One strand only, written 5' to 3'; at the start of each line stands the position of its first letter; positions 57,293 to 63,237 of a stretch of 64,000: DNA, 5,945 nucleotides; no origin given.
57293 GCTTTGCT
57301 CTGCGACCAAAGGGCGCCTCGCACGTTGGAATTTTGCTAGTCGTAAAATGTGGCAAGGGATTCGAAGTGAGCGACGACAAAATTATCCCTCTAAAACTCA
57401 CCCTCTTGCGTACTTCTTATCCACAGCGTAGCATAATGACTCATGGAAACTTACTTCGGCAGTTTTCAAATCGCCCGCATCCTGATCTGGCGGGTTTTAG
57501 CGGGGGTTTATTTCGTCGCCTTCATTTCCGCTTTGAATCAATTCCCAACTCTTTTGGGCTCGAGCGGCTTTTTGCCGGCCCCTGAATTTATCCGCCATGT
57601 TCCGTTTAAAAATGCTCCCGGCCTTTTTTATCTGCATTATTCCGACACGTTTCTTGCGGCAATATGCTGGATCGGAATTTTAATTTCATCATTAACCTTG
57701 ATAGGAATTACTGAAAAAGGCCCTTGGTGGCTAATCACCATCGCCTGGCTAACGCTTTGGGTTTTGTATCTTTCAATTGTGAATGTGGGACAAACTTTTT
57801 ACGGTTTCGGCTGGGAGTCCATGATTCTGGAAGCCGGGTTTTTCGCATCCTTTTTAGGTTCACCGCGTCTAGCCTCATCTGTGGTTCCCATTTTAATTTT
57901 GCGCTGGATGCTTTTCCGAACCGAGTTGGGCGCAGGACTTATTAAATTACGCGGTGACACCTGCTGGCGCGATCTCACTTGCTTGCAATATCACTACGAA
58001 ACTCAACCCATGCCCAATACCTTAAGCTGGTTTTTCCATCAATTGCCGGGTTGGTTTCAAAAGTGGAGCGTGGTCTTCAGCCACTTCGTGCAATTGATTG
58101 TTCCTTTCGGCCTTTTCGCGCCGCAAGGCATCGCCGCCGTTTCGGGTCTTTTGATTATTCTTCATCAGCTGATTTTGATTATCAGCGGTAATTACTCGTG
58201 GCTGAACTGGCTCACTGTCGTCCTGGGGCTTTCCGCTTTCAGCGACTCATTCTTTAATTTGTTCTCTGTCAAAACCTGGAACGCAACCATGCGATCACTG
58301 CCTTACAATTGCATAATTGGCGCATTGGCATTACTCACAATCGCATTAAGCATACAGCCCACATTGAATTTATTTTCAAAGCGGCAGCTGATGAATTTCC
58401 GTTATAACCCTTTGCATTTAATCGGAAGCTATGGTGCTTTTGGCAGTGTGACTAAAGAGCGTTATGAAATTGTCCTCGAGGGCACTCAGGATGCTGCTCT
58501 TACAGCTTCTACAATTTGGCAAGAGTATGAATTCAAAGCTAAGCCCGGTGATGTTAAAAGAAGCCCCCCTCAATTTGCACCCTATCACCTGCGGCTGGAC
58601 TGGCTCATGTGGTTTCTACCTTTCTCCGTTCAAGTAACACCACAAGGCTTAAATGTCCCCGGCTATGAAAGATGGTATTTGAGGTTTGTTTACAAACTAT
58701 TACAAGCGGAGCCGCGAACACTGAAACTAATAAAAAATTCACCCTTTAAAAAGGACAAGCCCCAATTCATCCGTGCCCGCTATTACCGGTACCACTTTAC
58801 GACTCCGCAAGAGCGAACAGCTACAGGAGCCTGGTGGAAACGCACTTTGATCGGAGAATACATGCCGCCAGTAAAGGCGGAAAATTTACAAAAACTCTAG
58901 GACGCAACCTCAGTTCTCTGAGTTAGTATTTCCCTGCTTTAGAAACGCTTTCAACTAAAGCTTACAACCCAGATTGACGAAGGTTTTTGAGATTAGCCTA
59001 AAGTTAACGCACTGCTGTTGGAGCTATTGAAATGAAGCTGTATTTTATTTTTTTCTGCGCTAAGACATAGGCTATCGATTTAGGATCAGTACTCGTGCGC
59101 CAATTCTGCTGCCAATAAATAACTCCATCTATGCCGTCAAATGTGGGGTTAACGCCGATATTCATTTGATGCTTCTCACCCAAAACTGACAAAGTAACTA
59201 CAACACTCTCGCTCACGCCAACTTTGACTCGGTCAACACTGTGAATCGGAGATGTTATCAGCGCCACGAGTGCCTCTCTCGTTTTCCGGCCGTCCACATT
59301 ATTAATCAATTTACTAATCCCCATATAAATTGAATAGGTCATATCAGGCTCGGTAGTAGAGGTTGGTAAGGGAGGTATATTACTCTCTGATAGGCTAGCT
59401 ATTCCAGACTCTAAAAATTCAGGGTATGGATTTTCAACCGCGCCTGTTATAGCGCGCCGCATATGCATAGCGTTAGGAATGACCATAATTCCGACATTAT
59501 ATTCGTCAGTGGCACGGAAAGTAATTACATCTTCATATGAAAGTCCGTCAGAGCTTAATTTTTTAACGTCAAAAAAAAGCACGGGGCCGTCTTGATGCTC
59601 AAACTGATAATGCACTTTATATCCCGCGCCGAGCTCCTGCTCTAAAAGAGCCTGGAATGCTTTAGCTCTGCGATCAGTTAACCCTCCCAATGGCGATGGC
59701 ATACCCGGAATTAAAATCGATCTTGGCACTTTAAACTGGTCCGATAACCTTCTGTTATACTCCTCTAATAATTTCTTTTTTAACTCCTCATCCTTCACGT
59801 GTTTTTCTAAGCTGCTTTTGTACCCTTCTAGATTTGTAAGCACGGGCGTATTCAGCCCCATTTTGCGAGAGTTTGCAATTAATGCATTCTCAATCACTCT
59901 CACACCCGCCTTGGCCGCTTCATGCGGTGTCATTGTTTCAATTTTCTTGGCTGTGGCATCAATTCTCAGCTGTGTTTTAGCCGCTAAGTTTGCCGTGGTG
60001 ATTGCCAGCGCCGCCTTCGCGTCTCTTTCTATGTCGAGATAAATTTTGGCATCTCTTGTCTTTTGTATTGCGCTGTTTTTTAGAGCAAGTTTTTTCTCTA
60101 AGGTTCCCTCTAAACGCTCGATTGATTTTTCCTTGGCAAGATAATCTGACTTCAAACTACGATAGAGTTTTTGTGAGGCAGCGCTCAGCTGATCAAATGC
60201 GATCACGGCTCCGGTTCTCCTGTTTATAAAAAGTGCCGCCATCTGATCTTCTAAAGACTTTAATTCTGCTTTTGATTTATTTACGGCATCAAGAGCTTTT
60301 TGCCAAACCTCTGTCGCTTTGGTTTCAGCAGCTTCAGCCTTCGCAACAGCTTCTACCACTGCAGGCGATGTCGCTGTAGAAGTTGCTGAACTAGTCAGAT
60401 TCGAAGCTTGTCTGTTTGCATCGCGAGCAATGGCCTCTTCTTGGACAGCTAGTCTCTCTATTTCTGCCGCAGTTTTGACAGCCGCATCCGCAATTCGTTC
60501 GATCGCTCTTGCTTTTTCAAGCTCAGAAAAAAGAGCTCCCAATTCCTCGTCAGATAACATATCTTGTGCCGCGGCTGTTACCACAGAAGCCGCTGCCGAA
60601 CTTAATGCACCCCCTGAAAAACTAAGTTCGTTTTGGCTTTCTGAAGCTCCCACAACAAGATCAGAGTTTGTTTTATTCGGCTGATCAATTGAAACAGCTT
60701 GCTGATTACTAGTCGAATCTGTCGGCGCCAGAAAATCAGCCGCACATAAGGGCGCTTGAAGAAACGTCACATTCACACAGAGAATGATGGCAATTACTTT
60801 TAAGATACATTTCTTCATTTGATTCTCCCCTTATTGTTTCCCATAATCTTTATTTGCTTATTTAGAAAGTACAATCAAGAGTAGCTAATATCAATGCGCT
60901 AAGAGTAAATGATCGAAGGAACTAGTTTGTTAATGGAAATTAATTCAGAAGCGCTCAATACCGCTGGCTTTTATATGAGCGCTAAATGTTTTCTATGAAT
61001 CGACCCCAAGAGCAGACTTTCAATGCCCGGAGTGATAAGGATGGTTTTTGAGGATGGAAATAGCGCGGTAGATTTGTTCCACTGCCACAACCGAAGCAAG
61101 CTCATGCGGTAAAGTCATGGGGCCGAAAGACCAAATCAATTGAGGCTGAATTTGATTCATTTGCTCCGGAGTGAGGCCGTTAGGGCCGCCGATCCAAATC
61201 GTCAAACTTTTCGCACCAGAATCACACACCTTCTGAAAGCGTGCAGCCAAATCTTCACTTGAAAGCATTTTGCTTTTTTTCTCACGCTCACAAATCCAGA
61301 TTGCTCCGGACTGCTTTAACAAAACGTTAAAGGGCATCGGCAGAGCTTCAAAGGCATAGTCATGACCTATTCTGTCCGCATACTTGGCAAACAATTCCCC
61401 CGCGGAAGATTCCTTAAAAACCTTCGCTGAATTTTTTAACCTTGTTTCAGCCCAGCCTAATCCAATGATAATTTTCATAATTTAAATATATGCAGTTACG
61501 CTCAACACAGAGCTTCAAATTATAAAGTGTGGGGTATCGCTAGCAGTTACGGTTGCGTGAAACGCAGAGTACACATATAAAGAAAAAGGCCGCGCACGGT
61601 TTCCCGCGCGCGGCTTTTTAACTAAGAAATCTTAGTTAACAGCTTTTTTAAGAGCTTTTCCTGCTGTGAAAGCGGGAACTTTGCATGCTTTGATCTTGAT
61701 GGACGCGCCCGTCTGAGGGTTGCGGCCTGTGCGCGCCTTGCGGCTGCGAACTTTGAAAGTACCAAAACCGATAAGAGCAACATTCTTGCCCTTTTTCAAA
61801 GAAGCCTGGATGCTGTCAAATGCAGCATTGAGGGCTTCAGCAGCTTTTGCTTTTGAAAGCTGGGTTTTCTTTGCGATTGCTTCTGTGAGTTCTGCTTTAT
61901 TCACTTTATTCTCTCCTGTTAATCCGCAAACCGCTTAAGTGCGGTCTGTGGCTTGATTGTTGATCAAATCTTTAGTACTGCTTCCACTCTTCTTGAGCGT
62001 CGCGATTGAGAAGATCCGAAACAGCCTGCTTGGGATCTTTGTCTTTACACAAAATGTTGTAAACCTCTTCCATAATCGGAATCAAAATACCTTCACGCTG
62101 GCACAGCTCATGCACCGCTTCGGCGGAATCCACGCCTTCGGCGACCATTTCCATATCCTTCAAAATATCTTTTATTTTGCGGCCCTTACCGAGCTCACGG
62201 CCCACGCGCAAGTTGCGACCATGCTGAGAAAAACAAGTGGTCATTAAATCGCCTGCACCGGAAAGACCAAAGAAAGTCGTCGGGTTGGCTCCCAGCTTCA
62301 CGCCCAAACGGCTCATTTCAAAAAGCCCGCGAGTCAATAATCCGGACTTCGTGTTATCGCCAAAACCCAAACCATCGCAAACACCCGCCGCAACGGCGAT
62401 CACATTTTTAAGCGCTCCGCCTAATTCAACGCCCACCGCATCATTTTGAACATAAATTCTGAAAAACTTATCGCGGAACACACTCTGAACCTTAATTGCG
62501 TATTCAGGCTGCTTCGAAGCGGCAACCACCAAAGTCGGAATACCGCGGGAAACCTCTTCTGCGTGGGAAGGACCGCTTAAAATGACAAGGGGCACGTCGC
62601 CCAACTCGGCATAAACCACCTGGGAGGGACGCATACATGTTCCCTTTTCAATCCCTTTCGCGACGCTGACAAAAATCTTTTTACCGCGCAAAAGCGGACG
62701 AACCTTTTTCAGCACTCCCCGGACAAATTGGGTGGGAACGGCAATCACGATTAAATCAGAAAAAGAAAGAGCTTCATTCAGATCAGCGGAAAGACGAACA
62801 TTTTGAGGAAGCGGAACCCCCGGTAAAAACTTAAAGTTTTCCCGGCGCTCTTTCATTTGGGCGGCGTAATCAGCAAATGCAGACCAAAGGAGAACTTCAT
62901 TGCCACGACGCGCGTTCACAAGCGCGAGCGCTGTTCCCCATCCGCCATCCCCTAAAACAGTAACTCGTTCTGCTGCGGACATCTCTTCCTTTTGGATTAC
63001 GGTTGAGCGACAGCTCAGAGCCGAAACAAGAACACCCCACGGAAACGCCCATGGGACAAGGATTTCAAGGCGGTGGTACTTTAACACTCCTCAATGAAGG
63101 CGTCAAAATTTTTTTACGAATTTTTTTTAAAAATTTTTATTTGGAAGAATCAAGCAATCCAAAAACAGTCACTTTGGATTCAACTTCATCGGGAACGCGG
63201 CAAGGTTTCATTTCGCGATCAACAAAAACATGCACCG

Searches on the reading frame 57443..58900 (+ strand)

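Call 69: search_protein_families(library=pfam, proteins=[window:57443-58900:+], max_evalue=0.0001)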
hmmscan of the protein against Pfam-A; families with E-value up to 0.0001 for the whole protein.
window:57443-58900:+ (485 aa): 2 families
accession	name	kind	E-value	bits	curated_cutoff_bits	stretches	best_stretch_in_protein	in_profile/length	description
PF06762.20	LMF1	-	2.5e-57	194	27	1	120-272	1-162/163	Lipase maturation factor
PF25179.1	LMF1_C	-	5.3e-47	159.8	34.2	1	327-475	2-139/139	Lipase maturation factor C-terminal domain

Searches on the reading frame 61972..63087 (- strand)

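Call 69: search_protein_families(library=pfam, proteins=[window:61972-63087:-], max_evalue=0.0001)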
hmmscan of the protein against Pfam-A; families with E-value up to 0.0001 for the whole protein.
window:61972-63087:- (371 aa): 4 families
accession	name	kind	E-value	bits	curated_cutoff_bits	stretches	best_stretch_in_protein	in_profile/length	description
PF07479.19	NAD_Gly3P_dh_C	-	1.4e-55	187.8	25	1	216-356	1-141/142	NAD-dependent glycerol-3-phosphate dehydrogenase C-terminus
PF01210.29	NAD_Gly3P_dh_N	-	1.7e-49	168.3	23.1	1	42-196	2-157/158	NAD-dependent glycerol-3-phosphate dehydrogenase N-terminus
PF20618.3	GPD_NAD_C_bact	-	4e-16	59.7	27.6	1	276-342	1-66/66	Bacterial GPD, NAD-dependent C-terminal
PF03807.23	F420_oxidored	-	4.7e-07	30.7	21.6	1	41-144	1-93/94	NADP oxidoreductase coenzyme F420-dependent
